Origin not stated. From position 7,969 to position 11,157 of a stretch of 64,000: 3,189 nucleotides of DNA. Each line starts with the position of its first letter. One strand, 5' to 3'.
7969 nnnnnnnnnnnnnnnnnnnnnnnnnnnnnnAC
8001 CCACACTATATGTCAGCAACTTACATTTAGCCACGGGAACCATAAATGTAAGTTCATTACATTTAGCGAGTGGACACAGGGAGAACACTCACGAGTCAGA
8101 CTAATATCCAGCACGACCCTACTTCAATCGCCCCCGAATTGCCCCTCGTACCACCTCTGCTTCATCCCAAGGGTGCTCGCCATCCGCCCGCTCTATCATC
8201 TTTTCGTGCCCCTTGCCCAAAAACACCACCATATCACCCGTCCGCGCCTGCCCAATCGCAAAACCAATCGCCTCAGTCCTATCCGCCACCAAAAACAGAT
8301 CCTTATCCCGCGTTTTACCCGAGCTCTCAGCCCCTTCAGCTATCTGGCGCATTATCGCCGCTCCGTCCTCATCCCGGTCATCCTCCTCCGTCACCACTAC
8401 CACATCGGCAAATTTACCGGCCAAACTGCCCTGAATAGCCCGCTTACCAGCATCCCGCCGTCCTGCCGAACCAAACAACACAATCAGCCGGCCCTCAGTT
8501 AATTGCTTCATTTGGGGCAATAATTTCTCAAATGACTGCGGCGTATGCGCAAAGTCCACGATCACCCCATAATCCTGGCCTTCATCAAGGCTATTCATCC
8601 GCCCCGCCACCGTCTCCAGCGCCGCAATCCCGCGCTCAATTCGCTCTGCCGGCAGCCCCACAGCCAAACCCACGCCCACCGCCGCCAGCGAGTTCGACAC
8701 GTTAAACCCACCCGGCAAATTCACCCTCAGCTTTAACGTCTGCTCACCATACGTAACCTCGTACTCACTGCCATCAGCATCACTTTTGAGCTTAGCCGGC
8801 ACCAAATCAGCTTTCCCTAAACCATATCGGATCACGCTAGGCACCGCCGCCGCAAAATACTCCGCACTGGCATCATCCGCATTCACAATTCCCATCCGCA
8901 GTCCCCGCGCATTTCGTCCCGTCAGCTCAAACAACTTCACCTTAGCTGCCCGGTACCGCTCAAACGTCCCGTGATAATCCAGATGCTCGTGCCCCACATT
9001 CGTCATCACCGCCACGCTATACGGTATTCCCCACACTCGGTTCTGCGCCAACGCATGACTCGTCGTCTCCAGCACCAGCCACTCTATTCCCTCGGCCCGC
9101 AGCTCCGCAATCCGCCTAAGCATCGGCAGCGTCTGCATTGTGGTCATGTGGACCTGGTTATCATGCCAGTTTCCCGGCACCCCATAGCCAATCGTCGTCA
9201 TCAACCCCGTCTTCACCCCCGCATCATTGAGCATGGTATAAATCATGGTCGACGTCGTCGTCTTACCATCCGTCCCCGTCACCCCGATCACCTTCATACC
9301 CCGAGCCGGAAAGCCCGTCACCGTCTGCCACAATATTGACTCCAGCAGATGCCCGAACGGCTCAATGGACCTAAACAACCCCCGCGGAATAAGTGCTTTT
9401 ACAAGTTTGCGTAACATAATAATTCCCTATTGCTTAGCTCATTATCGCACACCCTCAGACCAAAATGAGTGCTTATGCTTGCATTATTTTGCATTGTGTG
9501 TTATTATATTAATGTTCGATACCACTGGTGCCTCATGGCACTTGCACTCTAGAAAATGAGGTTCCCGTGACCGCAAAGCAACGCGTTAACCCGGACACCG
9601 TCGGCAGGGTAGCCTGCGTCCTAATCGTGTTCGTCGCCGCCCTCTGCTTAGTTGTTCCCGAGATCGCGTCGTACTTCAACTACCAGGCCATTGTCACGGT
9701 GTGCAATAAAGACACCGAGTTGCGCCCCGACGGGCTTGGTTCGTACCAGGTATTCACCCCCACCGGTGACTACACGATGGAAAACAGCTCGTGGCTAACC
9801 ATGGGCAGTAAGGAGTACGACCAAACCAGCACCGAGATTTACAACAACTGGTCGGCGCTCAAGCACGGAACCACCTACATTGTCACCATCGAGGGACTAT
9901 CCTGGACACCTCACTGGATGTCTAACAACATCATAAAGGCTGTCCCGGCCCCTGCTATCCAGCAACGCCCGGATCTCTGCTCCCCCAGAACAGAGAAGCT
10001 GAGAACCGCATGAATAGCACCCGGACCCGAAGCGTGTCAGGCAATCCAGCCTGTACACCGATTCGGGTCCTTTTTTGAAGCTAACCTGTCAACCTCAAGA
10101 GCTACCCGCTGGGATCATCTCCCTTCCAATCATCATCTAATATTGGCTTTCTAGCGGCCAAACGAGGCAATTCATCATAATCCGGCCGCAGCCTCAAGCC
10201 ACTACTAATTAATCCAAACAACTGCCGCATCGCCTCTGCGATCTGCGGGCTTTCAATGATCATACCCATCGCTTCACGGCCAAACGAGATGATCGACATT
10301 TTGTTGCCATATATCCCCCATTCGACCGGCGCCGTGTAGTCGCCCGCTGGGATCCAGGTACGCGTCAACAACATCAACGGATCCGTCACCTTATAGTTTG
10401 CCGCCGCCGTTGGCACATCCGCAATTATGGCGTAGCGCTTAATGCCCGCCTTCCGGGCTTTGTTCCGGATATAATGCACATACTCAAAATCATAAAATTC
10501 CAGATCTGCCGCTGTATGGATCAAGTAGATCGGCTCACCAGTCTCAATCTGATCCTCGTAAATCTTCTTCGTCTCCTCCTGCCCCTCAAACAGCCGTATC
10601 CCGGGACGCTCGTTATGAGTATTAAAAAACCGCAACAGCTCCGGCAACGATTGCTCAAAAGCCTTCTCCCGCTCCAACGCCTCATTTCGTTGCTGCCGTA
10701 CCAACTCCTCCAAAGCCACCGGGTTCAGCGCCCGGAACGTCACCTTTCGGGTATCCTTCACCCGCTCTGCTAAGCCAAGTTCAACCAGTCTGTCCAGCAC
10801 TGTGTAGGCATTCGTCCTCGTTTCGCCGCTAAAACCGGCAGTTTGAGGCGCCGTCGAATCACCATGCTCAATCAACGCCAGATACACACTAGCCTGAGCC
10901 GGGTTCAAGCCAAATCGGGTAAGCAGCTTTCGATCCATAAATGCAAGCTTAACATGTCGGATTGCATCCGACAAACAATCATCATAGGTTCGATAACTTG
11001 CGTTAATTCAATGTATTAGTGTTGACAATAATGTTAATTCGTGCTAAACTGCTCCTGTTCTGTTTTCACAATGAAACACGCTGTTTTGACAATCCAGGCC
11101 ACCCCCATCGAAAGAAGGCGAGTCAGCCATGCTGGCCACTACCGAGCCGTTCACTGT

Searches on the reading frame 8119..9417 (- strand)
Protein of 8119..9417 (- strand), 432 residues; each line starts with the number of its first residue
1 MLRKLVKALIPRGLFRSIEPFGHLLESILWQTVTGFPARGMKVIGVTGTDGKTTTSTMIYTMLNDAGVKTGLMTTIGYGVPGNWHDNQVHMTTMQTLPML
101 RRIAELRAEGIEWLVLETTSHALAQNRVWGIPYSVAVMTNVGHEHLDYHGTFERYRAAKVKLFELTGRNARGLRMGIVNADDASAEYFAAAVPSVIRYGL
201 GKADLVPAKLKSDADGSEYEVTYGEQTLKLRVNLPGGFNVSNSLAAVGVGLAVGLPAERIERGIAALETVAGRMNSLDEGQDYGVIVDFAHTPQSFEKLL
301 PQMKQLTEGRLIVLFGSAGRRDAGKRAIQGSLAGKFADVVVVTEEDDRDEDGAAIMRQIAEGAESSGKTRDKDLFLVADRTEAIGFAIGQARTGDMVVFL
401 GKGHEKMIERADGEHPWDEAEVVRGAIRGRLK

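Call 7: search_protein_families(library=pfam, proteins=[window:8119-9417:-])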
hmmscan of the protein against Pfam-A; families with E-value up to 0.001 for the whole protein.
window:8119-9417:- (432 aa): 2 families
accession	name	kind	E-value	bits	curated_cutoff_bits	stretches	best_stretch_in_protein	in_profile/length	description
PF08245.18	Mur_ligase_M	-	5.2e-46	157.6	24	1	46-249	1-199/200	Mur ligase middle domain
PF02875.26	Mur_ligase_C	-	4.7e-26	92.5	28.4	1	272-403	1-127/127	Mur ligase, glutamate ligase domain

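Call 72: search_protein_families(library=ncbifam, proteins=[window:8119-9417:-], max_evalue=0.001)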
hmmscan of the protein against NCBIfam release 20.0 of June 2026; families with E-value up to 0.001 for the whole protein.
window:8119-9417:- (432 aa): 30 families (the best 25 are shown)
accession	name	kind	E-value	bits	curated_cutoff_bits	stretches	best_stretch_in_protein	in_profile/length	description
TIGR01085.1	murE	subfamily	2.3e-118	396.1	257.3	1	29-427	73-471/472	UDP-N-acetylmuramyl-tripeptide synthetase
NF001126.0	PRK00139.1-4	equivalog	4.3e-106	355.4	373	1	29-428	92-483/486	UDP-N-acetylmuramoyl-L-alanyl-D-glutamate--2,6-diaminopimelate ligase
NF001124.0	PRK00139.1-2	equivalog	8.3e-104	348.1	476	1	36-429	107-494/500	UDP-N-acetylmuramoyl-L-alanyl-D-glutamate--2,6-diaminopimelate ligase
NF008896.0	PRK11929.1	equivalog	1.2e-94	317.9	1023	1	32-428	103-499/965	bifunctional UDP-N-acetylmuramoyl-L-alanyl-D-glutamate--2,6-diaminopimelate ligase MurE/UDP-N-acetylmuramoyl-tripeptide--D-alanyl-D-alanine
NF001123.0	PRK00139.1-1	equivalog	1.3e-82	278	586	1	37-424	103-486/493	UDP-N-acetylmuramoyl-L-alanyl-D-glutamate--2,6-diaminopimelate ligase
NF010628.0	PRK14022.1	equivalog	4.3e-63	213.7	536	1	27-406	97-459/483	UDP-N-acetylmuramoyl-L-alanyl-D-glutamate--L-lysine ligase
NF001130.0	PRK00139.2-4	equivalog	5.6e-43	147.4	715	1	27-419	95-502/516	UDP-N-acetylmuramoyl-L-alanyl-D-glutamate--2,6-diaminopimelate ligase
NF001129.0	PRK00139.2-3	equivalog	1.6e-40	139.1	762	1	27-421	104-508/517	UDP-N-acetylmuramoyl-L-alanyl-D-glutamate--2,6-diaminopimelate ligase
NF010623.0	PRK14016.1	subfamily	2.4e-35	121.9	877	1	43-410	482-859/871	cyanophycin synthetase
TIGR02068.2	cya_phycin_syn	equivalog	4.9e-34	117.4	850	1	43-409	481-856/862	cyanophycin synthetase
TIGR01082.1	murC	equivalog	9.6e-32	110.6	335.1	2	134-408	169-444/449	UDP-N-acetylmuramate--L-alanine ligase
NF001127.0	PRK00139.2-1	equivalog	5.3e-31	107.9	997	2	224-407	315-490/520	UDP-N-acetylmuramoyl-L-alanyl-D-glutamate--2,6-diaminopimelate ligase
NF001131.0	PRK00139.2-5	equivalog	4.5e-29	101.6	1000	1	34-414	102-468/483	UDP-N-acetylmuramoyl-L-alanyl-D-glutamate--2,6-diaminopimelate ligase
NF053645.1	pMurC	equivalog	2.9e-26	92.2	560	2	215-403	296-484/492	pseudomurein biosynthesis peptide ligase pMurC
NF053646.1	pMurD1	equivalog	8.6e-25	87.3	610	1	133-404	185-443/465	pseudomurein biosynthesis peptide ligase pMurD1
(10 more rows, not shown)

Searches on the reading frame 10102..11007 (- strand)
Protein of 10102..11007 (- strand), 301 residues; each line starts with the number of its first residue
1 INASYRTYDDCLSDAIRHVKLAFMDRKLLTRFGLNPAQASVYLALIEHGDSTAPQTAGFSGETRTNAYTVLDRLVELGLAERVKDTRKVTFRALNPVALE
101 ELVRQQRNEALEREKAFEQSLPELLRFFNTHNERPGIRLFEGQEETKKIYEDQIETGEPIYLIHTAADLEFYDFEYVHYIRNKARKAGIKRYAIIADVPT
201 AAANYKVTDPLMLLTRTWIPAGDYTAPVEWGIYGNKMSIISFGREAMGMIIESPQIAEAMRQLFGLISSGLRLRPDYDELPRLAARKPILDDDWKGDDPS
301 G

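Call 40: search_protein_families(library=pfam, proteins=[window:10102-11007:-], max_evalue=0.01)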
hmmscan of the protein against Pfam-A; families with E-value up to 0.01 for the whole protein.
window:10102-11007:- (301 aa): 2 families
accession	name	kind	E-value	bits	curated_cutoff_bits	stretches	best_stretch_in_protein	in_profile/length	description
PF01978.25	TrmB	-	1.7e-11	44.3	25.6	1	29-96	1-67/68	Sugar-specific transcriptional regulator TrmB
PF03965.22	Penicillinase_R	-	0.0058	17.4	22.6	1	39-131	6-98/115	Penicillinase repressor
